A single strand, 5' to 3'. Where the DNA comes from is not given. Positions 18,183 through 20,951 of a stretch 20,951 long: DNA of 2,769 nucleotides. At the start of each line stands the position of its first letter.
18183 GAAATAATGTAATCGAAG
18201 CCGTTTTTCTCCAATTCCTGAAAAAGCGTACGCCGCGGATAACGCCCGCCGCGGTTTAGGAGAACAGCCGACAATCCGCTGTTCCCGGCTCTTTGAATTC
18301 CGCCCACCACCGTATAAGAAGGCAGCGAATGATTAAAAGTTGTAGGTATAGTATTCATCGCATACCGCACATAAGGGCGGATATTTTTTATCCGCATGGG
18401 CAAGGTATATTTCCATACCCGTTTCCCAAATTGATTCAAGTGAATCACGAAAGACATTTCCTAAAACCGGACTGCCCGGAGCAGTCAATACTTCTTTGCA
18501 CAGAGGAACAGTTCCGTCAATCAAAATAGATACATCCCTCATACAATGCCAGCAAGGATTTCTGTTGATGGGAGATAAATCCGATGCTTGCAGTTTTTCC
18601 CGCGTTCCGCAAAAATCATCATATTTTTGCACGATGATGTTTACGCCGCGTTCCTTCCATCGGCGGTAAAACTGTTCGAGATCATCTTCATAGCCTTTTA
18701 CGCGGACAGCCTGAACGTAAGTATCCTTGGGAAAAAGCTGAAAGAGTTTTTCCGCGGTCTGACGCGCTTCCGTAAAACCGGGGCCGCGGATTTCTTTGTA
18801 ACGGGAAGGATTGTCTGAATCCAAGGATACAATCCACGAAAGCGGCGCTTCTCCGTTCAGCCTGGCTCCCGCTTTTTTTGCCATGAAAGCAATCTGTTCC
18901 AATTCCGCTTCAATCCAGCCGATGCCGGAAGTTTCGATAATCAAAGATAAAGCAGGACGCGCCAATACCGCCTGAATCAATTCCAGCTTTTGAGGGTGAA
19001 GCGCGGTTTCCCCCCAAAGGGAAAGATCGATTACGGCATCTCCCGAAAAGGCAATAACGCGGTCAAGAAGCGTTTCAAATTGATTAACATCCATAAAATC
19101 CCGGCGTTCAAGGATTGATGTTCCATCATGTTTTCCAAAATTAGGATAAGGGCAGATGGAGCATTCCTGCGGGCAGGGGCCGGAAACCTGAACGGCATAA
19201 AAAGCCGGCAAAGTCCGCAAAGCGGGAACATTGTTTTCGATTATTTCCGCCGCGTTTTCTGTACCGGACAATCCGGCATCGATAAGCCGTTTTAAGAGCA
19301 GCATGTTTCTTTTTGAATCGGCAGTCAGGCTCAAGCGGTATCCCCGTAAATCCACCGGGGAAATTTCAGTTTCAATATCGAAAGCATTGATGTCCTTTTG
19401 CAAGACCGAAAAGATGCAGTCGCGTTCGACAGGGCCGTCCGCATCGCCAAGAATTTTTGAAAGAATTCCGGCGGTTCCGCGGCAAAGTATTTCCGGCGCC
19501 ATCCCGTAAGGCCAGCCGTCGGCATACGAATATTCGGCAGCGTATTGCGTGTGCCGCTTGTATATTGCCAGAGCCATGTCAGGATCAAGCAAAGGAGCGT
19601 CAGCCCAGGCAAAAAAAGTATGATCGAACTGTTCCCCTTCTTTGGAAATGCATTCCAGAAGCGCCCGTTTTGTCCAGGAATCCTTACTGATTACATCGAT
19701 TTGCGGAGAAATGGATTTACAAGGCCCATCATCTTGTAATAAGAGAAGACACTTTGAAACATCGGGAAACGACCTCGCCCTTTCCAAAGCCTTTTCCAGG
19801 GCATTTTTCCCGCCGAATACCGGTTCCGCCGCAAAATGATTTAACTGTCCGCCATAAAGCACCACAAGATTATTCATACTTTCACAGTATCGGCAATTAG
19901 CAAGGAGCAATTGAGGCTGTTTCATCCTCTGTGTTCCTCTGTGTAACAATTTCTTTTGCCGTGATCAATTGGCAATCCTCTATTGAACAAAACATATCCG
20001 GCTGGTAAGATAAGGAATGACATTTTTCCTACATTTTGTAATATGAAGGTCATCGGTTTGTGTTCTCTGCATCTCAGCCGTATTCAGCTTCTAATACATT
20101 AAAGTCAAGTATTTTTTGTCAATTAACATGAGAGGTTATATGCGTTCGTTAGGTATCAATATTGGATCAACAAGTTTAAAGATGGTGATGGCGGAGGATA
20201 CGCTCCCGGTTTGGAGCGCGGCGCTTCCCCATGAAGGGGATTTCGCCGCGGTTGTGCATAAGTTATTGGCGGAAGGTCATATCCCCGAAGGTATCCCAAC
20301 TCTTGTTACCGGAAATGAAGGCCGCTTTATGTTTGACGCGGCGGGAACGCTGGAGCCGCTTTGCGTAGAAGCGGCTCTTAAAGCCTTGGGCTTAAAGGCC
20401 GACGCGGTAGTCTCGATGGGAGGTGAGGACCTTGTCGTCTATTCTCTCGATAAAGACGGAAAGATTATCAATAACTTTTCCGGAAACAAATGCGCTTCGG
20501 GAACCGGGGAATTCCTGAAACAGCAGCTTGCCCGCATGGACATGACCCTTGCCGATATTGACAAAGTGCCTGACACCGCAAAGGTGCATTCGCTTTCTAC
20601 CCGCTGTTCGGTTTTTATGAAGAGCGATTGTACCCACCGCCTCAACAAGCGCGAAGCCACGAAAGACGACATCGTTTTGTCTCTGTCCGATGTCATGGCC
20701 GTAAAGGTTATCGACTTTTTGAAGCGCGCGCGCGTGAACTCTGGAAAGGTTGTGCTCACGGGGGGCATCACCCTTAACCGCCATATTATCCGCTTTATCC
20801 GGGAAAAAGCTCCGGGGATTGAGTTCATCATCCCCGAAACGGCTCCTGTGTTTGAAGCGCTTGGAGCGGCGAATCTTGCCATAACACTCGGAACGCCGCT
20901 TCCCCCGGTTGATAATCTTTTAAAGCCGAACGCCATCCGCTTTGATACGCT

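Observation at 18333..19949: Radical SAM/SPASM enzyme fused to a degenerate nonulosonate-cytidylyltransferase-like domain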

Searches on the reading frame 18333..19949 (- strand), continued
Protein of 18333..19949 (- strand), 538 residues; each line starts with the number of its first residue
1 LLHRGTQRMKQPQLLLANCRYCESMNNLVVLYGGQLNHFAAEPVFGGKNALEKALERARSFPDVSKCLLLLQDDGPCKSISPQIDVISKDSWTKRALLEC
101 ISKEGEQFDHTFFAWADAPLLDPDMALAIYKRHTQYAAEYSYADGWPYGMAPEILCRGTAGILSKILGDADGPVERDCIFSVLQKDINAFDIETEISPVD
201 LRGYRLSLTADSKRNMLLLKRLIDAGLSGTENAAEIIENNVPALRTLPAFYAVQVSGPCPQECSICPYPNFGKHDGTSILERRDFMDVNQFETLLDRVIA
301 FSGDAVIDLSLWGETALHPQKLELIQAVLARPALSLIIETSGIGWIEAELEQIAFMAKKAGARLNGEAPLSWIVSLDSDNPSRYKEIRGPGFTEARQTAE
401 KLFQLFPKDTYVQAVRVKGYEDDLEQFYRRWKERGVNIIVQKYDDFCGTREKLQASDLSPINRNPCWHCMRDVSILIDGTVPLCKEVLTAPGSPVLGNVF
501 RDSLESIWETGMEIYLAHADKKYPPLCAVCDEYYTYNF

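Call 52: fold_search(model_id=the predicted structure, library=pdb)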
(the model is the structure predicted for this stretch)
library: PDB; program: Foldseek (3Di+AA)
matches with E <= 10: 1449; with E <= 0.001: 199
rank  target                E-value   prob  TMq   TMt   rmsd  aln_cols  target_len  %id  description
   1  5v1t_A                2.5e-11  1.00  0.43  0.50   6.2       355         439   14  Crystal structure of Streptococcus suis SuiB bound to precursor peptide SuiA (released 2017-08-30)
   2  5v1s_A                1.3e-09  1.00  0.39  0.47   8.9       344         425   14  Crystal structure of Streptococcus suis SuiB bound to S-adenosylmethionine (released 2017-08-30)
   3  5v1q_A                3.0e-09  1.00  0.39  0.46   9.1       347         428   14  Crystal structure of Streptococcus suis SuiB (released 2017-08-30)
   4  4k36_B                4.2e-09  1.00  0.38  0.52   6.9       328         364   14  His6 tagged anSMEcpe with bound AdoMet (released 2013-05-08)
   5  4k36_A                5.2e-09  1.00  0.39  0.51   6.8       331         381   14  His6 tagged anSMEcpe with bound AdoMet (released 2013-05-08)
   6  4m7t                  7.3e-09  1.00  0.36  0.72   6.5       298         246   16  Crystal structure of BtrN in complex with AdoMet and 2-DOIA (released 2013-10-02)
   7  5wgg_A                7.3e-09  1.00  0.43  0.49   7.1       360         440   12  Structural Insights into Thioether Bond Formation in the Biosynthesis of Sactipeptides (released 2017-07-26)
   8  4k37_A                7.8e-09  1.00  0.39  0.54   7.5       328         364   14  Native anSMEcpe with bound AdoMet (released 2013-05-08)
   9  5v1q_B                1.3e-08  1.00  0.37  0.43   7.5       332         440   14  Crystal structure of Streptococcus suis SuiB (released 2017-08-30)
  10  5v1s_B                1.3e-08  1.00  0.36  0.43   7.6       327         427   13  Crystal structure of Streptococcus suis SuiB bound to S-adenosylmethionine (released 2017-08-30)
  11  4k38_A                1.4e-08  1.00  0.39  0.54   6.8       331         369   14  Native anSMEcpe with bound AdoMet and Kp18Cys peptide (released 2013-05-08)
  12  4k39_A                2.6e-08  1.00  0.39  0.54   7.5       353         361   14  Native anSMEcpe with bound AdoMet and Cp18Cys peptide (released 2013-05-08)
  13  4k37_B                2.7e-08  1.00  0.38  0.52   6.9       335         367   14  Native anSMEcpe with bound AdoMet (released 2013-05-08)
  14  5why_A                3.0e-08  1.00  0.38  0.46  12.9       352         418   14  Structural Insights into Thioether Bond Formation in the Biosynthesis of Sactipeptides (released 2017-07-26)
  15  5why_B                5.4e-08  1.00  0.40  0.48  11.4       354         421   11  Structural Insights into Thioether Bond Formation in the Biosynthesis of Sactipeptides (released 2017-07-26)
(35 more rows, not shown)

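Call 62: find_encoding_contigs(protein=P0369, flank=10000, max_places=1)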
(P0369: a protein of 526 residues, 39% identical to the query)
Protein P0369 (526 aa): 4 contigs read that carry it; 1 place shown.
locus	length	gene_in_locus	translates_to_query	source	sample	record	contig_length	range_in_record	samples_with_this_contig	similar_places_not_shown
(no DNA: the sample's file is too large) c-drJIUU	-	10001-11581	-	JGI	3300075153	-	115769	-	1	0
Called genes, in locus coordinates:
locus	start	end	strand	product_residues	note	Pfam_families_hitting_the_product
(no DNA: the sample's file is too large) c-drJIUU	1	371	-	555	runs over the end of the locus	PF01590:GAF, PF13185:GAF_2, PF07228:SpoIIE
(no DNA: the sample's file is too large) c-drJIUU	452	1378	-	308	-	-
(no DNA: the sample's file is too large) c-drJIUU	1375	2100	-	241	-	PF00149:Metallophos, PF12850:Metallophos_2 (faint)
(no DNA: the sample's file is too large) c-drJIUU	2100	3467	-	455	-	PF00515:TPR_1 (faint), PF07719:TPR_2 (faint), PF12895:ANAPC3 (faint), PF13174:TPR_6 (faint), PF13176:TPR_7 (faint), PF13181:TPR_8 (faint), PF13432:TPR_16 (weak), PF14559:TPR_19 (weak), +10 more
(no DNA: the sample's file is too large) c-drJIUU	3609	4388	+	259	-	PF13428:TPR_14 (faint), PF13432:TPR_16 (faint), PF14559:TPR_19 (faint), PF13371:TPR_9 (faint), PF13424:TPR_12 (faint), PF00515:TPR_1 (weak), PF07719:TPR_2 (weak), PF13181:TPR_8 (faint)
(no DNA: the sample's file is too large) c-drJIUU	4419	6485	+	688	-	PF00515:TPR_1 (weak), PF07719:TPR_2 (weak), PF23914:TPR_CcmH_CycH (weak), PF13432:TPR_16 (weak), PF13424:TPR_12 (weak), PF24575:TPR_Slam (weak), PF00515:TPR_1 (weak), PF07719:TPR_2 (weak), +16 more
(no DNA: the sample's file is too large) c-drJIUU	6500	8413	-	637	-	PF02518:HATPase_c, PF13589:HATPase_c_3, PF01119:DNA_mis_repair, PF08676:MutL_C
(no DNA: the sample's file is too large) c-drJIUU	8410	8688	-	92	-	PF02609:Exonuc_VII_S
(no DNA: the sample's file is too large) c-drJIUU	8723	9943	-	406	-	PF13742:tRNA_anti_2, PF01336:tRNA_anti-codon, PF02601:Exonuc_VII_L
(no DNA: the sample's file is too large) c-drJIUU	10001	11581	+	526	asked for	PF04055:Radical_SAM, PF13186:SPASM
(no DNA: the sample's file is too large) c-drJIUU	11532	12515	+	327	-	-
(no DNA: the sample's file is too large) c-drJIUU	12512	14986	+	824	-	PF02348:CTP_transf_3, PF12804:NTP_transf_3 (weak), PF13489:Methyltransf_23, PF08241:Methyltransf_11, PF08242:Methyltransf_12, PF13649:Methyltransf_25, PF13847:Methyltransf_31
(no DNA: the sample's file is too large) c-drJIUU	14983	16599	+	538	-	PF01071:GARS_A (weak), PF02655:ATP-grasp_3, PF02786:CPSase_L_D2 (weak), PF07478:Dala_Dala_lig_C, PF13535:ATP-grasp_4, PF18603:LAL_C2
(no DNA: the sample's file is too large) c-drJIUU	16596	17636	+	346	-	PF07833:Cu_amine_oxidN1 (weak), PF01520:Amidase_3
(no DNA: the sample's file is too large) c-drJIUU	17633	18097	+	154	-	PF10646:Germane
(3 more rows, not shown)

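Call 63: find_encoding_contigs(protein=P0332, flank=10000, max_places=1)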
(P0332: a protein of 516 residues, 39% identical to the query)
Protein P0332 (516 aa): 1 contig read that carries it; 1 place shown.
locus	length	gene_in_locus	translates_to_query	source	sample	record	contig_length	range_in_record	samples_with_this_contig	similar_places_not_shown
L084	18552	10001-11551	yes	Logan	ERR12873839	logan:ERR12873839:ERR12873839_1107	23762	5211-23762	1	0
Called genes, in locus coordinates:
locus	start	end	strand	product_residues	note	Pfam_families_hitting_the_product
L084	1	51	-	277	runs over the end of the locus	-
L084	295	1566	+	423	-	PF00162:PGK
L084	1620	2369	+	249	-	PF00121:TIM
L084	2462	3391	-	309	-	PF00753:Lactamase_B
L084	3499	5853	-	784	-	-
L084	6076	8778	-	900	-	PF14559:TPR_19 (faint), PF27167:HTH_GRAD, PF27371:GRAD_C, PF03449:GreA_GreB_N, PF01272:GreA_GreB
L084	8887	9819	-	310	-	-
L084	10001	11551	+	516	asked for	PF04055:Radical_SAM, PF13186:SPASM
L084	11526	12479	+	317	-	-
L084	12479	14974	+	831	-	PF02348:CTP_transf_3, PF13489:Methyltransf_23, PF13847:Methyltransf_31 (weak), PF08241:Methyltransf_11, PF08242:Methyltransf_12, PF13649:Methyltransf_25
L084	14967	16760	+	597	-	PF01071:GARS_A (weak), PF02222:ATP-grasp (weak), PF02655:ATP-grasp_3, PF02786:CPSase_L_D2 (weak), PF07478:Dala_Dala_lig_C, PF13535:ATP-grasp_4, PF18603:LAL_C2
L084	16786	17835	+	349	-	PF07833:Cu_amine_oxidN1 (weak), PF01520:Amidase_3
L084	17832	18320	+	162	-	PF10646:Germane (weak)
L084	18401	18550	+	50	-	?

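Call 64: find_encoding_contigs(protein=P0286, flank=10000, max_places=1)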
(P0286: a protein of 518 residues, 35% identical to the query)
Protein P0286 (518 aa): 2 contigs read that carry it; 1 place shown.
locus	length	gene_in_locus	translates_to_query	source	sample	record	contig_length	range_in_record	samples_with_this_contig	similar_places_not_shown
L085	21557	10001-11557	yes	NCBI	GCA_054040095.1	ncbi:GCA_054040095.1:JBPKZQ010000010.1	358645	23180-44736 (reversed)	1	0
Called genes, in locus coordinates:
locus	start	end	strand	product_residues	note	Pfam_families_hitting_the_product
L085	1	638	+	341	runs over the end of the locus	PF00155:Aminotran_1_2 (faint), PF01041:DegT_DnrJ_EryC1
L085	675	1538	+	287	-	PF01513:NAD_kinase, PF20143:NAD_kinase_C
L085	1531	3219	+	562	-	PF02463:SMC_N, PF13476:AAA_23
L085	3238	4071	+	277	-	-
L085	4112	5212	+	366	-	-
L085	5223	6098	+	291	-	PF01551:Peptidase_M23, PF27332:TP_0781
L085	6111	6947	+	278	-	PF07021:MetW (weak), PF13489:Methyltransf_23, PF03141:Methyltransf_29 (weak), PF13847:Methyltransf_31, PF08241:Methyltransf_11, PF08242:Methyltransf_12, PF13649:Methyltransf_25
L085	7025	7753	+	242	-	PF16258:DUF4912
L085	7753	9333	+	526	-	PF03065:Glyco_hydro_57, PF09210:BE_C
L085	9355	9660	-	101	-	PF01740:STAS, PF13466:STAS_2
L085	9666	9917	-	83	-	-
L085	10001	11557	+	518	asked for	PF04055:Radical_SAM, PF13186:SPASM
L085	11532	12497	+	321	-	-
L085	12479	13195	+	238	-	PF02348:CTP_transf_3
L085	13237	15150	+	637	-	PF13489:Methyltransf_23, PF08241:Methyltransf_11, PF08242:Methyltransf_12, PF13649:Methyltransf_25, PF13847:Methyltransf_31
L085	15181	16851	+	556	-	PF18130:ATPgrasp_N (weak), PF01071:GARS_A, PF02655:ATP-grasp_3, PF02786:CPSase_L_D2 (weak), PF07478:Dala_Dala_lig_C, PF13535:ATP-grasp_4, PF18603:LAL_C2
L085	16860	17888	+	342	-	PF07833:Cu_amine_oxidN1 (faint), PF01520:Amidase_3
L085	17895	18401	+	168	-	PF10646:Germane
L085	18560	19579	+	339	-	PF04620:FlaA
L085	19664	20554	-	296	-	PF00763:THF_DHG_CYH, PF02882:THF_DHG_CYH_C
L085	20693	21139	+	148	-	-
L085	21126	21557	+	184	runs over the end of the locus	PF00156:Pribosyltran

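Call 80: search_protein_families(library=pfam, proteins=[P0238, P0132, P0267], max_evalue=0.01)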
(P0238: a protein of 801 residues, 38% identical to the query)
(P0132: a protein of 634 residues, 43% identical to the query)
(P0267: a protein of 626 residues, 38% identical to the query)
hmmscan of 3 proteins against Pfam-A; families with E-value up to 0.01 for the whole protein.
P0238 (801 aa): 1 family
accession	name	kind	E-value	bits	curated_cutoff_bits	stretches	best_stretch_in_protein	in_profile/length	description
PF13186.11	SPASM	-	9.3e-09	35.9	21.5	1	731-794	1-67/67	Iron-sulfur cluster-binding domain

P0132 (634 aa): 3 families
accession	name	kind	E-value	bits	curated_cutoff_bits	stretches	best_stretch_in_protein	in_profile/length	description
PF04055.27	Radical_SAM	-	1.9e-14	54.6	29.5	1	364-527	1-164/166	Radical SAM superfamily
PF13186.11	SPASM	-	2.1e-09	37.9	21.5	1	564-627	1-67/67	Iron-sulfur cluster-binding domain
PF12804.13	NTP_transf_3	-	0.0019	18.8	27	1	155-280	25-147/160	MobA-like NTP transferase domain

P0267 (626 aa): 1 family
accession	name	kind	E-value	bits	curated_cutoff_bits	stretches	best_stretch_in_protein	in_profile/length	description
PF04055.27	Radical_SAM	-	1.8e-09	38.4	29.5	1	328-485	2-142/166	Radical SAM superfamily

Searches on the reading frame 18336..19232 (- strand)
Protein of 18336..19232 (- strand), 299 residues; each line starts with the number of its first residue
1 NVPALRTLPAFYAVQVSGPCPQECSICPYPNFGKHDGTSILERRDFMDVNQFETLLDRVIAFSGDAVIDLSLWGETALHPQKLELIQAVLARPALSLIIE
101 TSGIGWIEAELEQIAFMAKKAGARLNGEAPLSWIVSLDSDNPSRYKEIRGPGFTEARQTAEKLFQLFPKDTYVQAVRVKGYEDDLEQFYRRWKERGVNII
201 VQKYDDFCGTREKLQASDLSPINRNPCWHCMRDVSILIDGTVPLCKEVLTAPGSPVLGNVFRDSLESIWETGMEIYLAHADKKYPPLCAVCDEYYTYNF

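Call 60: search_protein_families(library=ncbifam, proteins=[window:18336-19232:-], max_evalue=1)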
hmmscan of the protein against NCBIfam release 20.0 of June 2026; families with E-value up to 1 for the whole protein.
window:18336-19232:- (299 aa): 4 families
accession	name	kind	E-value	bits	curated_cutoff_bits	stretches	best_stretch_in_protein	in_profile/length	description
TIGR04321.1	spiroSPASM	subfamily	1.8e-110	370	250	1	4-299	225-510/510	spiro-SPASM protein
TIGR04317.1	W_rSAM_matur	equivalog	0.00017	20.8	380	1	16-114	10-98/349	tungsten cofactor oxidoreductase radical SAM maturase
TIGR03972.1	rSAM_TYW1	equivalog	0.0035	16.5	317.95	1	69-218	123-262/297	4-demethylwyosine synthase TYW1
TIGR04133.1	rSAM_w_lipo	hypoth_equivalog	0.0044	16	425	1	227-294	261-324/350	TIGR04133 family radical SAM/SPASM protein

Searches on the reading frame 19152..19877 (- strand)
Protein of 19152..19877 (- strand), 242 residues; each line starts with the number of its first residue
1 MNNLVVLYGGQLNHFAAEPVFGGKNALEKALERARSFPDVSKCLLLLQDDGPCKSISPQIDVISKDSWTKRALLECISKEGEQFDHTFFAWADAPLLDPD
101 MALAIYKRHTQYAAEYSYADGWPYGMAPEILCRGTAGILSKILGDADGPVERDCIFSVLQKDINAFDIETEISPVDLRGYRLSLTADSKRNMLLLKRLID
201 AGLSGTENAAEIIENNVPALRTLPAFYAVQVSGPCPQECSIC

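Call 9: search_protein_families(library=pfam, proteins=[window:19152-19877:-], max_evalue=1)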
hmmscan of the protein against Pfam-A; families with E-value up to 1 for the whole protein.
window:19152-19877:- (242 aa): 1 family
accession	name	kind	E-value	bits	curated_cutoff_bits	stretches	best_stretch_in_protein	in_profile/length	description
PF12804.13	NTP_transf_3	-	0.0056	17.3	27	1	21-120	21-122/160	MobA-like NTP transferase domain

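Call 60: search_protein_families(library=ncbifam, proteins=[window:19152-19877:-], max_evalue=1)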
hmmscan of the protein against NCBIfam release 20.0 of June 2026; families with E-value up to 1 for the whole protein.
window:19152-19877:- (242 aa): 1 family
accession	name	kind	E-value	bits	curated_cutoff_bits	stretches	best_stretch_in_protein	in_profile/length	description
TIGR04321.1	spiroSPASM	subfamily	7.4e-74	249.2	250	1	4-242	2-248/510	spiro-SPASM protein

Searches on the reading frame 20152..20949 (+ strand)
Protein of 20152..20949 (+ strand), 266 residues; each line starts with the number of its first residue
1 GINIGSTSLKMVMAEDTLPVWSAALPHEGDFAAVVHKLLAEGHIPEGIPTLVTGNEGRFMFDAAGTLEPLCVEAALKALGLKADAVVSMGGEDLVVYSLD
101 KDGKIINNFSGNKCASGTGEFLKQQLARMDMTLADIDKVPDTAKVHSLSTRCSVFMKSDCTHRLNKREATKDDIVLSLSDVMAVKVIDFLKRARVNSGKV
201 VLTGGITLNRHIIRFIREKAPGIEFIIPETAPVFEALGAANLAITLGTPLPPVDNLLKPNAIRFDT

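Call 60: search_protein_families(library=ncbifam, proteins=[window:20152-20949:+], max_evalue=1)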
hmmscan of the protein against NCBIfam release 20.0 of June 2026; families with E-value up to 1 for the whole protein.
window:20152-20949:+ (266 aa): 8 families
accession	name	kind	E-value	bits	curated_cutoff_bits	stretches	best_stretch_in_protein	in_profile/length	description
TIGR00241.1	CoA_E_activ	domain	2.4e-28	99.3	125.4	1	1-240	4-246/248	acyl-CoA dehydratase activase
TIGR03192.1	benz_CoA_bzdQ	equivalog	1.8e-14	53.9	380.2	1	80-245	123-288/293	benzoyl-CoA reductase, bzd-type, subunit Q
TIGR02259.1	benz_CoA_red_A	equivalog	1.3e-10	40.6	578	1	67-218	252-403/432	benzoyl-CoA reductase subunit A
TIGR02261.1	benz_CoA_red_D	equivalog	3.3e-08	33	312.85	1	82-218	97-233/262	benzoyl-CoA reductase subunit D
NF007144.0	PRK09585.2-3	equivalog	0.00099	18.3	436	1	155-231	239-315/358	anhydro-N-acetylmuramic acid kinase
NF002834.0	PRK03011.1-5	subfamily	0.0079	15.3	222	0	2-39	8-45/357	butyrate kinase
TIGR03722.2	arch_KAE1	equivalog_domain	0.033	13.3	375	1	163-218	208-265/323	KEOPS complex N(6)-L-threonylcarbamoyladenine synthase Kae1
NF007139.0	PRK09585.1-3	equivalog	0.088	11.9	367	1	153-224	246-318/370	anhydro-N-acetylmuramic acid kinase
